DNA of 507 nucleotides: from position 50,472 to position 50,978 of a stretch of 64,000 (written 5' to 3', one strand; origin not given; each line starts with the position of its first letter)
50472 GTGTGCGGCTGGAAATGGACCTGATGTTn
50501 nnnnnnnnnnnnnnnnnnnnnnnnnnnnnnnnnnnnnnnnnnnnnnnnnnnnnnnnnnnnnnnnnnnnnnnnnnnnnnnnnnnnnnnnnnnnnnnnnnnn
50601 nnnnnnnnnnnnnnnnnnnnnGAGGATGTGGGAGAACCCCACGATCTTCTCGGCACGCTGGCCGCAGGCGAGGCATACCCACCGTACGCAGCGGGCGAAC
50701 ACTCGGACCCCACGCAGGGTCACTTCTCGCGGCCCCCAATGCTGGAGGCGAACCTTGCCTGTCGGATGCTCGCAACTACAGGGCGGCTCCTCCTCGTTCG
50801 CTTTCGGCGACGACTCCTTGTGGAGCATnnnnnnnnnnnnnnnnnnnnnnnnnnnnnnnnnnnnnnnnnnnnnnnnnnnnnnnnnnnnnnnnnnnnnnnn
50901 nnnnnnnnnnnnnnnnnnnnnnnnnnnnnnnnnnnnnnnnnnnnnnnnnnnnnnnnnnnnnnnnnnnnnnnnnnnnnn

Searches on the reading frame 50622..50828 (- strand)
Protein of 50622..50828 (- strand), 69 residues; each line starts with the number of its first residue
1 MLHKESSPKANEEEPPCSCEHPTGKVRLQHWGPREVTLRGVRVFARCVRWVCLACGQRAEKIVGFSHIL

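Call 34: find_encoding_contigs(protein=window:50622-50828:-, flank=5000, max_places=10)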
Protein seq(69 aa) (69 aa): 2 contigs read that carry it; 1 place shown.
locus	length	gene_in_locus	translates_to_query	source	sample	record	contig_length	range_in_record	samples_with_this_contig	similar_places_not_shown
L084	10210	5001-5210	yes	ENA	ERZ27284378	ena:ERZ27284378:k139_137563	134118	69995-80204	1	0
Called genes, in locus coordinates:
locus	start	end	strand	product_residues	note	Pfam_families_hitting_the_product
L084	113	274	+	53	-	-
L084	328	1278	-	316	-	PF01745:IPT (weak), PF01715:IPPT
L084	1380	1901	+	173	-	-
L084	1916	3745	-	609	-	PF07973:tRNA_SAD, PF00587:tRNA-synt_2b, PF03129:HGTP_anticodon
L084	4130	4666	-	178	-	PF13302:Acetyltransf_3, PF13420:Acetyltransf_4 (weak), PF13523:Acetyltransf_8, PF00583:Acetyltransf_1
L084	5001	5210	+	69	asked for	-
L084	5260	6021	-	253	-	PF00557:Peptidase_M24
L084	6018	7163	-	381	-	-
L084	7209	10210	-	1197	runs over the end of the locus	PF02811:PHP, PF07733:DNA_pol3_alpha, PF17657:DNA_pol3_finger, PF14579:HHH_6, PF01336:tRNA_anti-codon (weak)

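Call 69: search_protein_families(library=pfam, proteins=[window:50622-50828:-], max_evalue=1)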
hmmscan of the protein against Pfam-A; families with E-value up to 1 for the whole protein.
seq(69 aa): 0 families

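Call 81: find_related_loci(query=window:50622-50828:-, collection=viral_contigs, flank=3000)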
Query seq(69 aa) (69 aa) in viral_contigs; peptide patterns used: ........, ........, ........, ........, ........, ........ (x = any residue, [..] = any of these).
19 stretches matched a pattern, but none encodes a relative of the query by tblastn (E <= 1e-3).

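Call 98: search_protein_families(library=ncbifam, proteins=[window:50622-50828:-], max_evalue=1)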
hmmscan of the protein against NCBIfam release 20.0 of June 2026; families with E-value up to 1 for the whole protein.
seq(69 aa): 0 families

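Call 99: search_protein_families(library=padloc, proteins=[window:50622-50828:-], max_evalue=1)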
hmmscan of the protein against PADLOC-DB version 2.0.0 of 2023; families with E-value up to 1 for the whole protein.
seq(69 aa): 0 families

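Call 100: search_protein_families(library=phrogs, proteins=[window:50622-50828:-], max_evalue=1)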
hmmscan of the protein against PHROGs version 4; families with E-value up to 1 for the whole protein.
seq(69 aa): 1 family
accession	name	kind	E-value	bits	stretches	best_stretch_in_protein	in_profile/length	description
phrog_31933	-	unknown function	0.057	14.5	1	23-60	8-44/70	-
